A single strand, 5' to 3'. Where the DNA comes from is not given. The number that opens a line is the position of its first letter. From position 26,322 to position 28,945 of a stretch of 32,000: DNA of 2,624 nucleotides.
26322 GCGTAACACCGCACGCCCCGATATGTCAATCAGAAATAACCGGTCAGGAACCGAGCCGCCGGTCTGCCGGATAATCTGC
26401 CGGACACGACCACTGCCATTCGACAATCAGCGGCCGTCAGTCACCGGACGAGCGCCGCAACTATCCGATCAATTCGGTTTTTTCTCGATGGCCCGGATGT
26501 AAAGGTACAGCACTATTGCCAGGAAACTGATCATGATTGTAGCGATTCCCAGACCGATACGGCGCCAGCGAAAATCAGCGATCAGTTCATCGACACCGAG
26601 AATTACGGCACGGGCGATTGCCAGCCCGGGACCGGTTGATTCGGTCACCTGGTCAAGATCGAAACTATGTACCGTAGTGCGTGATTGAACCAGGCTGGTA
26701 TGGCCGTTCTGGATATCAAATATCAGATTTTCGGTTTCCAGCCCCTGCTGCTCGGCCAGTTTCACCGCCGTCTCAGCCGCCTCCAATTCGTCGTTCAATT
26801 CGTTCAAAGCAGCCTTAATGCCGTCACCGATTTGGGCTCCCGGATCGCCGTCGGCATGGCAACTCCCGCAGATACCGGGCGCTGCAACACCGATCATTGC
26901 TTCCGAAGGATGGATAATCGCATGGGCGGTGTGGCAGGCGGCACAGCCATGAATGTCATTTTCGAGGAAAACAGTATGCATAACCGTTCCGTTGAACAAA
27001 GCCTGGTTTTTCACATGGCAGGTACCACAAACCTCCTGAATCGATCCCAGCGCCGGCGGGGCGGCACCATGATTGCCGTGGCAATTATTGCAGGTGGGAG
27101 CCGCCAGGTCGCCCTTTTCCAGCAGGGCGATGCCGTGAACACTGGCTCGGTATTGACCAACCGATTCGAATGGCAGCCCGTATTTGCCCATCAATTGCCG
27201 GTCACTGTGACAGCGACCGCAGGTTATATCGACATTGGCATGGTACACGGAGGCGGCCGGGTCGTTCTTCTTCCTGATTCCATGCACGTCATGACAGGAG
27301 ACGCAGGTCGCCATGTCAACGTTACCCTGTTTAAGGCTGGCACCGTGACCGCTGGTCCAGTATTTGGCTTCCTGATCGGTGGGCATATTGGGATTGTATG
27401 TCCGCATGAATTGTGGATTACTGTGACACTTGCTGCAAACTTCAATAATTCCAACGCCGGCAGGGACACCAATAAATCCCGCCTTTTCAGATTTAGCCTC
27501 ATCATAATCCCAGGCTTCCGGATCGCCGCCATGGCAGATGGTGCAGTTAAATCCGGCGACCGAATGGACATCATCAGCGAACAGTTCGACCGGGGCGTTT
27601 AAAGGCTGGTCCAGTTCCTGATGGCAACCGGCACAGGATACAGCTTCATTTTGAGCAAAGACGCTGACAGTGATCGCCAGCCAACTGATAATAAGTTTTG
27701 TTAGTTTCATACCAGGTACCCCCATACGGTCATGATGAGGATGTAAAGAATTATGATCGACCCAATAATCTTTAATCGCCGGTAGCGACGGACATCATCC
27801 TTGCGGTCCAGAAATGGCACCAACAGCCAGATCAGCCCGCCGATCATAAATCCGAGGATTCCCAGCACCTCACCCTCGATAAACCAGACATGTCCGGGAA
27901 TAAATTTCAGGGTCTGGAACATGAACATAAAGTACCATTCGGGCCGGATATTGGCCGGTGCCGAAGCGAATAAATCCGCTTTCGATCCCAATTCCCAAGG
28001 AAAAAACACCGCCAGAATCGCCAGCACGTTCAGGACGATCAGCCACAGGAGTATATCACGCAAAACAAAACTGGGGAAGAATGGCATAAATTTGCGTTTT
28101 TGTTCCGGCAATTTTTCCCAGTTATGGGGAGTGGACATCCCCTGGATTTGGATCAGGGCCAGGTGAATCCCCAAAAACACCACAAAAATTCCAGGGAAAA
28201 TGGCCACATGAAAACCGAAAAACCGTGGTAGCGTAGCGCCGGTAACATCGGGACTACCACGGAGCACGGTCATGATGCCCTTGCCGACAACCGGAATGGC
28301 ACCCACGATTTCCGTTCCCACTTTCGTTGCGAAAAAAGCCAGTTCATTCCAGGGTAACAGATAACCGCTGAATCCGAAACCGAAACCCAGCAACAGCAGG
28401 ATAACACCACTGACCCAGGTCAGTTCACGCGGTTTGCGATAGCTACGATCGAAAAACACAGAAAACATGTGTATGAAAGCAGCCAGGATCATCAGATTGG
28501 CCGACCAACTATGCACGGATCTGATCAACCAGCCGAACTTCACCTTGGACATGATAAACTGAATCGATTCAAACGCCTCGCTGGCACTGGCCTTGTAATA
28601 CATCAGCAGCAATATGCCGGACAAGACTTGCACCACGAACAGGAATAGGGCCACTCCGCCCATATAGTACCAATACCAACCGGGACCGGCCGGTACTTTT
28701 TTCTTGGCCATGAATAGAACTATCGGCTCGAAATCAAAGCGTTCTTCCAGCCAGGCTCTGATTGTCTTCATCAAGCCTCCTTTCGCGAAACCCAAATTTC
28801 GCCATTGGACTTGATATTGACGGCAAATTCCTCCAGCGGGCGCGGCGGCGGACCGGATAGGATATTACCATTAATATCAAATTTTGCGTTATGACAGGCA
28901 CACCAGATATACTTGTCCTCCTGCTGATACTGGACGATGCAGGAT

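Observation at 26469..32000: Five-gene haem-rich redox cluster: HAO-like octaheme + ImcH/NapC-like hexaheme + Rieske + b6-like cytochrome b + nonaheme cytochrome c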

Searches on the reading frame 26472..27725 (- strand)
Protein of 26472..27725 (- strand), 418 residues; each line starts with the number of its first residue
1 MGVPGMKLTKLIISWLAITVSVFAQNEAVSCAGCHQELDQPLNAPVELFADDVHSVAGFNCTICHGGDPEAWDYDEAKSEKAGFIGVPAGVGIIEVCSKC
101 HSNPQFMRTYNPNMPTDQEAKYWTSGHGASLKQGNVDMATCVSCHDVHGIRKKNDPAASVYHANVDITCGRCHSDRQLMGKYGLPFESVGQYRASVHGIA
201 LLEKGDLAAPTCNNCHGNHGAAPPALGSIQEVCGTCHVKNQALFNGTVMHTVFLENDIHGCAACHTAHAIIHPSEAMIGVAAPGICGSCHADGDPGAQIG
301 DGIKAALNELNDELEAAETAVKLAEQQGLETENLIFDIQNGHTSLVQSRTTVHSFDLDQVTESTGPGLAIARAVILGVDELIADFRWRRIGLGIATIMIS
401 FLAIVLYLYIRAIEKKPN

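Call 5: search_protein_families(library=pfam, proteins=[window:26472-27725:-], max_evalue=0.01)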
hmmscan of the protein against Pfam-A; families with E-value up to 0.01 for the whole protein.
window:26472-27725:- (418 aa): 6 families
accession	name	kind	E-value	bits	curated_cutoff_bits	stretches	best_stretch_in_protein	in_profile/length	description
PF09699.15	Paired_CXXCH_1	-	3.7e-14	52.6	20.6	3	136-176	4-39/41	Doubled CXXCH motif (Paired_CXXCH_1)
PF14537.11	Cytochrom_c3_2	-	9.5e-12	45.7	25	2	53-174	1-79/79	Cytochrome c3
PF14522.11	Cytochrome_C7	-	4e-11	43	24.8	0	250-292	5-50/67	Cytochrome c7 and related cytochrome c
PF22113.1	Mtrc-MtrF_II-IV_dom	-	8.1e-10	38.9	30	2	58-148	81-166/176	Outer membrane cytochrome MtrC/MtrF-like, domains II/IV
PF02085.21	Cytochrom_CIII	-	2.5e-07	31.4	22.9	1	211-290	32-101/101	Class III cytochrome C family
PF22678.1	Cytochrom_c_NrfB-like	-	0.0011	19.9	27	0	97-174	1-66/89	Cytochrome c-type protein NrfB-like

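Call 6: search_protein_families(library=ncbifam, proteins=[window:26472-27725:-], max_evalue=0.01)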
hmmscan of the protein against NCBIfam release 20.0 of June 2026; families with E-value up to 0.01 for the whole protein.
window:26472-27725:- (418 aa): 6 families
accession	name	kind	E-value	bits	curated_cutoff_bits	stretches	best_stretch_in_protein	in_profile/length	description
TIGR03508.1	decahem_SO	subfamily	2.4e-14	53.4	192.2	1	211-292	96-176/258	DmsE family decaheme c-type cytochrome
TIGR01905.1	paired_CXXCH_1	subfamily_domain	6.6e-06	25.9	25.2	0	260-293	8-39/41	doubled CXXCH domain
NF045713.1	CxxCH_16_HmcA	equivalog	0.00063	18.5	400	0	95-178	133-210/541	sulfate respiration complex hexadecaheme cytochrome HmcA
NF040943.1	cytoc3_ExtM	equivalog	0.0032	15.8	800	1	15-109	6-86/599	selenite/tellurite reduction operon c-type cytochrome ExtM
NF008659.0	PRK11659.1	equivalog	0.0093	15.7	184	0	231-292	111-169/188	cytochrome c nitrite reductase pentaheme subunit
TIGR04257.1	nanowire_3heme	domain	0.0095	16.1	40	0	136-177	21-62/75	c(7)-type cytochrome triheme domain-containing protein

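Call 15: find_homologous_proteins(query=window:26472-27725:-, max_evalue=0.00001)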
Query window:26472-27725:- (418 aa): 3149 proteins with E <= 0.00001 among 8000 candidates; the best 120 are listed.
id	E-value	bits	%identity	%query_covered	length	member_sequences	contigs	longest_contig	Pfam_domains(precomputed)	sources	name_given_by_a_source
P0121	1.8e-284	961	100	99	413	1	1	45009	PF09699.16,PF14537.12,PF02085.22,PF14522.12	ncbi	ncbi:MAG: cytochrome c3 family protein [Candidatus Neomarinimicrobiota bacterium]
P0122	1.9e-202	691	70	97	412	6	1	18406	PF09699.16,PF14537.12,PF02085.22,PF14522.12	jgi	-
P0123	3.5e-182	624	62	98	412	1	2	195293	PF09699.16,PF14537.12,PF14522.12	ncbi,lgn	-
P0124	6.1e-160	551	58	97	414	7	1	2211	PF09699.16,PF14537.12,PF14522.12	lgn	-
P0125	1.1e-159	550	58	97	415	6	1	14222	PF09699.16,PF14537.12,PF02085.22,PF14522.12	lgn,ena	-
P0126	2.1e-155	536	56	96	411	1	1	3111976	PF09699.16,PF14537.12,PF02085.22,PF14522.12,PF22113.2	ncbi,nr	ncbi:MAG: cytochrome c3 family protein [Fidelibacterota bacterium]|nr:MAG: cytochrome c3 family prot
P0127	5.1e-155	534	55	95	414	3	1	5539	PF09699.16,PF14537.12,PF14522.12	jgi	-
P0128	2.3e-154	532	56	97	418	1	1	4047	PF09699.16,PF14537.12,PF02085.22,PF14522.12,PF22113.2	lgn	-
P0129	6.6e-154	531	55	98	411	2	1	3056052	PF09699.16,PF14537.12,PF14522.12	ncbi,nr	ncbi:MAG: cytochrome c3 family protein [Fidelibacterota bacterium]|nr:MAG: cytochrome c3 family prot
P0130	3.6e-153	528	53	98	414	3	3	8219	PF09699.16,PF14537.12,PF14522.12,PF22113.2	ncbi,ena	-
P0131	4.4e-153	528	56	93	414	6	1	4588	PF09699.16,PF14537.12,PF02085.22,PF14522.12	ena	-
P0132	5.3e-153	528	55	100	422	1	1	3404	PF09699.16,PF14537.12,PF14522.12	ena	-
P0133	3.4e-151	522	56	98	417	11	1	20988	PF09699.16,PF14537.12,PF14522.12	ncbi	ncbi:cytochrome c3 family protein [Candidatus Neomarinimicrobiota bacterium]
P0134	6.4e-151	521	55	94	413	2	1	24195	PF09699.16,PF14537.12,PF14522.12,PF22113.2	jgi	-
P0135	1.9e-148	513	52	97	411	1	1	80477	PF09699.16,PF14537.12,PF22678.2,PF02085.22,PF14522.12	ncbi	ncbi:cytochrome c3 family protein [Candidatus Neomarinimicrobiota bacterium]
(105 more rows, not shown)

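Call 17: find_related_loci(query=A1, collection=genome_contigs, flank=10000)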
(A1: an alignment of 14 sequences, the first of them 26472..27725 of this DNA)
Query A1 (418 aa) in genome_contigs; peptide patterns used: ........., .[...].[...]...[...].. (x = any residue, [..] = any of these).
600 stretches matched a pattern (row limit reached: there are more); 566 encode a relative of the query (tblastn E <= 1e-3); the best 80 are kept; 80 distinct loci.
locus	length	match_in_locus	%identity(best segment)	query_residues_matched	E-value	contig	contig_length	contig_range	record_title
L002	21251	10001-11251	62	1-416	0e+0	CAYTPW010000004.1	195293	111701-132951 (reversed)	MAG TPA_asm: uncultured bacterium isolate SRP167671_co4_21 genome assembly, contig: NODE_16_length_195293_cov_11.940841,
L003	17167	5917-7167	44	11-415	1e-122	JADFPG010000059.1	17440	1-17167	MAG: Candidatus Neomarinimicrobiota bacterium isolate B71T3L11 B71T3L11_NODE3008, whole genome shotgun sequence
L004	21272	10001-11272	41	1-416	3e-108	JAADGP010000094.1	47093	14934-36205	MAG: FCB group bacterium isolate M_MetaBat.123 contig-127_2443, whole genome shotgun sequence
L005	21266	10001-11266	40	1-416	1e-107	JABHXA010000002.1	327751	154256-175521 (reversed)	MAG: Candidatus Neomarinimicrobiota bacterium isolate SI047_bin25 SI047_bin25_Ctg2, whole genome shotgun sequence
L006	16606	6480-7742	37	1-416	6e-106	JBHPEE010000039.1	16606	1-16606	Candidatus Neomarinimicrobiota bacterium isolate SAG AM-311-E08 NODE_39_length_16606_cov_26.200048, whole genome shotgun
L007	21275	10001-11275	40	1-418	6e-106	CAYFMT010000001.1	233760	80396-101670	MAG TPA_asm: uncultured bacterium isolate ERP019367_co1_62 genome assembly, contig: NODE_66_length_233760_cov_10.669652,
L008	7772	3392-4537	42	30-416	2e-105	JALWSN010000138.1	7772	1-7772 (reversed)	MAG: Ignavibacteriales bacterium isolate M2_metabat2_scaf2bin.078 M2_NODE_15053_length_7772_cov_2.403139, whole genome s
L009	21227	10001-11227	41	12-415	7e-105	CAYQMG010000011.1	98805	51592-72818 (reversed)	MAG TPA_asm: uncultured Gammaproteobacteria bacterium isolate binchicken_co219_296 genome assembly, contig: k141_588441,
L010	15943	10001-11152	43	30-416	2e-103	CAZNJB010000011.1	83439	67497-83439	MAG TPA_asm: uncultured Melioribacteraceae bacterium isolate binchicken_co64_133 genome assembly, contig: NODE_125_lengt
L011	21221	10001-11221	40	11-416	7e-103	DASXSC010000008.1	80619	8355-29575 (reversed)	MAG TPA_asm: Pyrinomonadaceae bacterium isolate SMAG_U4656 k141_1506699, whole genome shotgun sequence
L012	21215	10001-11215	39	12-416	7e-103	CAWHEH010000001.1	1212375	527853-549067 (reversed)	MAG: Blastocatellia bacterium isolate MFD00905.bin.2.1 genome assembly, contig: contig_10705, whole genome shotgun seque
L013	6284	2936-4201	39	1-415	2e-102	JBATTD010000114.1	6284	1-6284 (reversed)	MAG: Ignavibacteriaceae bacterium isolate MFD12956_ilm_asm_bin20 k127_206681, whole genome shotgun sequence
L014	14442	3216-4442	40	11-416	2e-102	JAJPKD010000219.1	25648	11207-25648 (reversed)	MAG: Acidobacteria bacterium isolate Centralia_MAG_6 k107_1789582, whole genome shotgun sequence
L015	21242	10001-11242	39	6-416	3e-102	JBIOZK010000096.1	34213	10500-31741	MAG: Pyrinomonadaceae bacterium isolate MAG006 k127_3117530, whole genome shotgun sequence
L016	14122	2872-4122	39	10-416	3e-102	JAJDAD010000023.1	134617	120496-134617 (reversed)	MAG: candidate division KSB1 bacterium isolate OFTM153 OFTM153_22, whole genome shotgun sequence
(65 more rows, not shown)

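Call 25: find_encoding_contigs(protein=P0122, flank=10000, max_places=2)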
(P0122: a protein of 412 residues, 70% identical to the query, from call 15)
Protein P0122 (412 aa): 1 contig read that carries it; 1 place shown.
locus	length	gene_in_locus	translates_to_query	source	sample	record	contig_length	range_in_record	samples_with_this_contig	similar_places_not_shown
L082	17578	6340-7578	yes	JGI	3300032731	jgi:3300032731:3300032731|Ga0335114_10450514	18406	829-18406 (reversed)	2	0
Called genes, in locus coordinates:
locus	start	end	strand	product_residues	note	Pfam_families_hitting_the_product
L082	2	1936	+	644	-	?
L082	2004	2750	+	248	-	PF09699:Paired_CXXCH_1 (faint), PF14537:Cytochrom_c3_2 (faint), PF14522:Cytochrome_C7 (weak)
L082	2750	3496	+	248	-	PF12838:Fer4_7, PF13237:Fer4_10 (weak), PF13247:Fer4_11, PF00037:Fer4, PF12797:Fer4_2 (weak), PF12837:Fer4_6 (weak), PF13237:Fer4_10 (weak), PF12838:Fer4_7 (weak), +6 more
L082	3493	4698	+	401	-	PF03916:NrfD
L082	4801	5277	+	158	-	PF00355:Rieske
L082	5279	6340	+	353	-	PF00033:Cytochrome_B, PF13631:Cytochrom_B_N_2, PF00032:Cytochrom_B_C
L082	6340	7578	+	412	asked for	PF14522:Cytochrome_C7 (faint), PF02085:Cytochrom_CIII (faint), PF09699:Paired_CXXCH_1 (faint), PF14537:Cytochrom_c3_2 (weak)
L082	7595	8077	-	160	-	PF01980:TrmO_N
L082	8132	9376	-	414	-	-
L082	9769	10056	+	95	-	PF01722:BolA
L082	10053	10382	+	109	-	PF00462:Glutaredoxin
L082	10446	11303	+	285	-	PF01641:SelR, PF01625:PMSR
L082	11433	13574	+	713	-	PF10459:Peptidase_S46, PF00089:Trypsin (faint), PF13365:Trypsin_2 (faint)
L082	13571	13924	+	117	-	PF12643:MazG-like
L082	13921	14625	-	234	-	PF10988:DUF2807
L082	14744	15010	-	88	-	-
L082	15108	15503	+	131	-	PF00149:Metallophos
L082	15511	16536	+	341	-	PF08240:ADH_N, PF00107:ADH_zinc_N, PF13602:ADH_zinc_N_2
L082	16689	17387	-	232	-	-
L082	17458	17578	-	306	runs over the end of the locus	-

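Call 68: predict_structure(alignment_id=A1)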
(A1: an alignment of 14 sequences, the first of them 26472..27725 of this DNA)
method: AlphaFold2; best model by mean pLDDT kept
length: 418 residues; sequences in the alignment: 14
mean_pLDDT: 68.5   pTM: 0.53
mean pLDDT of the five models: 68.5, 67.2, 66.8, 58.2, 56.1
residues with pLDDT >= 90: 57; 70-90: 125; 50-70: 184; < 50: 52
segments of 3 or more residues with pLDDT < 50: 1-4, 19-31, 40-42, 158-161, 217-240
pLDDT, mean of each block of 10 residues (from residue 1): 51 58 38 53 52 60 69 71 77 72 63 59 67 75 58 52 57 66 60 60 60 49 40 40 56 72 63 76 83 85 92 96 92 81 73 77 86 95 89 90 94 70
secondary structure, 60 per line:
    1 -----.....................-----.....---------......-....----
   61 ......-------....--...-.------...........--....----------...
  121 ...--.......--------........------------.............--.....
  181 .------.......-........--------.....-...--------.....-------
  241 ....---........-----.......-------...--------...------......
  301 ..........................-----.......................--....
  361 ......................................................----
elements in order: H6-26 H32-36 H46-51 H53-56 H61-65 H74-77 H91-101 H104-107 H118-123 H126-132 H141-148 H161-173 H176-181 H188-194 H196-203 H212-216 H229-233 H241-244 H248-255 H261-267 H295-326 H332-354 H357-414

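Call 71: fold_search(model_id=the predicted structure, library=pdb)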
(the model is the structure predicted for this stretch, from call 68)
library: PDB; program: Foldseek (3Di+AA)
matches with E <= 10: 64; with E <= 0.001: 0
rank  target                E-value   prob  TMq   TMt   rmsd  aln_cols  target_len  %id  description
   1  4n4m                  6.1e-01  0.35  0.25  0.22  15.6       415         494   13  Kuenenia stuttgartiensis hydroxylamine oxidoreductase soaked in phenyl hydrazine (released 2013-12-11)
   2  8v2q_A                1.8e+00  0.66  0.14  0.30  15.5       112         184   13  CHMP1B/IST1 ssRNA bound copolymer (released 2024-11-27)
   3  6tz5_AA               2.2e+00  0.60  0.15  0.31  15.4       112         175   13  CryoEM reconstruction of membrane-bound ESCRT-III filament composed of CHMP1B+IST1 (left-handed) (released 2020-04-08)
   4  6tz4_02               2.7e+00  0.54  0.14  0.31  15.3       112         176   13  CryoEM reconstruction of membrane-bound ESCRT-III filament composed of CHMP1B+IST1 (right-handed) (released 2020-04-08)
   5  6tz9_A                3.0e+00  0.41  0.14  0.32  15.9       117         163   14  CryoEM reconstruction of membrane-bound ESCRT-III filament composed of CHMP1B only (released 2020-04-08)
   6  6rjx                  3.2e+00  0.51  0.17  0.38   4.3        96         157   12  Crystal structure of the N-terminal domain of Lyme disease agent Borrelia burgdorferi major virulence factor BB0323 (nat (released 2019-09-11)
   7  4r5k_A                3.3e+00  0.57  0.15  0.27   4.2        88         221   12  Crystal structure of the DnaK C-terminus (Dnak-SBD-B) (released 2014-09-10)
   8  6e8g_AA               3.3e+00  0.44  0.14  0.31  15.2       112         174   13  CryoEM reconstruction of IST1-CHMP1B copolymer filament bound to ssDNA at 2.9 Angstrom resolution (released 2018-08-15)
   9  3rgu_A                3.6e+00  0.41  0.13  0.48   4.1        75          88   12  Structure of Fap-NRa at pH 5.0 (released 2011-12-28)
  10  8dt0_B                4.2e+00  0.20  0.14  0.33   5.7       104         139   18  Scaffolding protein functional sites using deep learning (released 2022-08-10)
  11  1cg5_B                4.3e+00  0.06  0.09  0.22  15.3       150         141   13  DEOXY FORM HEMOGLOBIN FROM DASYATIS AKAJEI (released 1999-04-01)
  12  6ixg_A                4.5e+00  0.14  0.10  0.18  23.2       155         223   12  Crystal structure of native apo SH3BP5 (P41) (released 2019-03-20)
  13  4r5i_A                4.8e+00  0.35  0.15  0.26   4.0        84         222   14  Crystal structure of the DnaK C-terminus with the substrate peptide NRLLLTG (released 2014-09-10)
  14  7dgu                  5.0e+00  0.20  0.11  0.37   8.5        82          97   12  De novo designed protein H4A1R (released 2021-11-24)
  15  6ksb_A                5.0e+00  0.02  0.10  0.08  22.1       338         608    7  Crystal Structure of E447A M130G Acyl-CoA Dehydrogenase FadE5 mutant from Mycobacteria smegmatis in complex with C16Co (released 2020-07-01)
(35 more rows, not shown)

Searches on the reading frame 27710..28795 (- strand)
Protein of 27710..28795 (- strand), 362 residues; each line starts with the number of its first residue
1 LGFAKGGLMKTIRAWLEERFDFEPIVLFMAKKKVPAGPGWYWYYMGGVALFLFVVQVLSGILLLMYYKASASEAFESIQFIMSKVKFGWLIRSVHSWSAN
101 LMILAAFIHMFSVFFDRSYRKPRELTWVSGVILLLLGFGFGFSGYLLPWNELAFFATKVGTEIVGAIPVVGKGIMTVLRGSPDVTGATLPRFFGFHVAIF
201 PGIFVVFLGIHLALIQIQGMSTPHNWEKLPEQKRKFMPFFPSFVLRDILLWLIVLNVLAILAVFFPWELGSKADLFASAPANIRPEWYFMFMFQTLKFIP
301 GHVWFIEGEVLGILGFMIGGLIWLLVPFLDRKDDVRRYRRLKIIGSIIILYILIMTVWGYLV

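Call 5: search_protein_families(library=pfam, proteins=[window:27710-28795:-], max_evalue=0.01)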
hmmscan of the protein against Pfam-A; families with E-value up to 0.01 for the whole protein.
window:27710-28795:- (362 aa): 4 families
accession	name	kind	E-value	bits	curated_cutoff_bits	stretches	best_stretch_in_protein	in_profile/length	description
PF00033.24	Cytochrome_B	-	3.2e-50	171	27.2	1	41-218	12-188/189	Cytochrome b/b6/petB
PF13631.11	Cytochrom_B_N_2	-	1.1e-42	146.3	27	1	101-269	2-166/169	Cytochrome b(N-terminal)/b6/petB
PF00032.22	Cytochrom_B_C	-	9.1e-10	39.1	20.7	1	278-358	6-81/102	Cytochrome b(C-terminal)/b6/petD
PF14358.11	DUF4405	-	0.0074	17.2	26.7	1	48-111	5-63/66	Domain of unknown function (DUF4405)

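Call 6: search_protein_families(library=ncbifam, proteins=[window:27710-28795:-], max_evalue=0.01)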
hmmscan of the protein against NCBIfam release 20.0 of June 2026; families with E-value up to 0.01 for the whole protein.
window:27710-28795:- (362 aa): 5 families
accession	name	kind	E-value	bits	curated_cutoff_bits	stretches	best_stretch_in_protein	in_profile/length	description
NF002990.0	PRK03735.1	subfamily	5.9e-67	225.7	325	1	9-223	2-222/223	cytochrome b6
NF040969.1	cytb_ExtP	equivalog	6.6e-60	202.5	290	1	41-221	23-203/205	selenite/tellurite reduction operon b-type cytochrome ExtP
NF050120.1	bc1_QcrB_actin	exception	9.6e-41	140.1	500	1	16-311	2-312/458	cytochrome bc1 complex cytochrome b subunit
NF041076.1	cyt_b_SoxC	equivalog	5.2e-37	127.9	740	1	43-361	28-361/542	proton pump complex cytochrome B SoxC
TIGR01156.1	cytb6_f_IV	equivalog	6.2e-07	29.4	127.05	1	252-358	45-142/160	cytochrome b6-f complex subunit IV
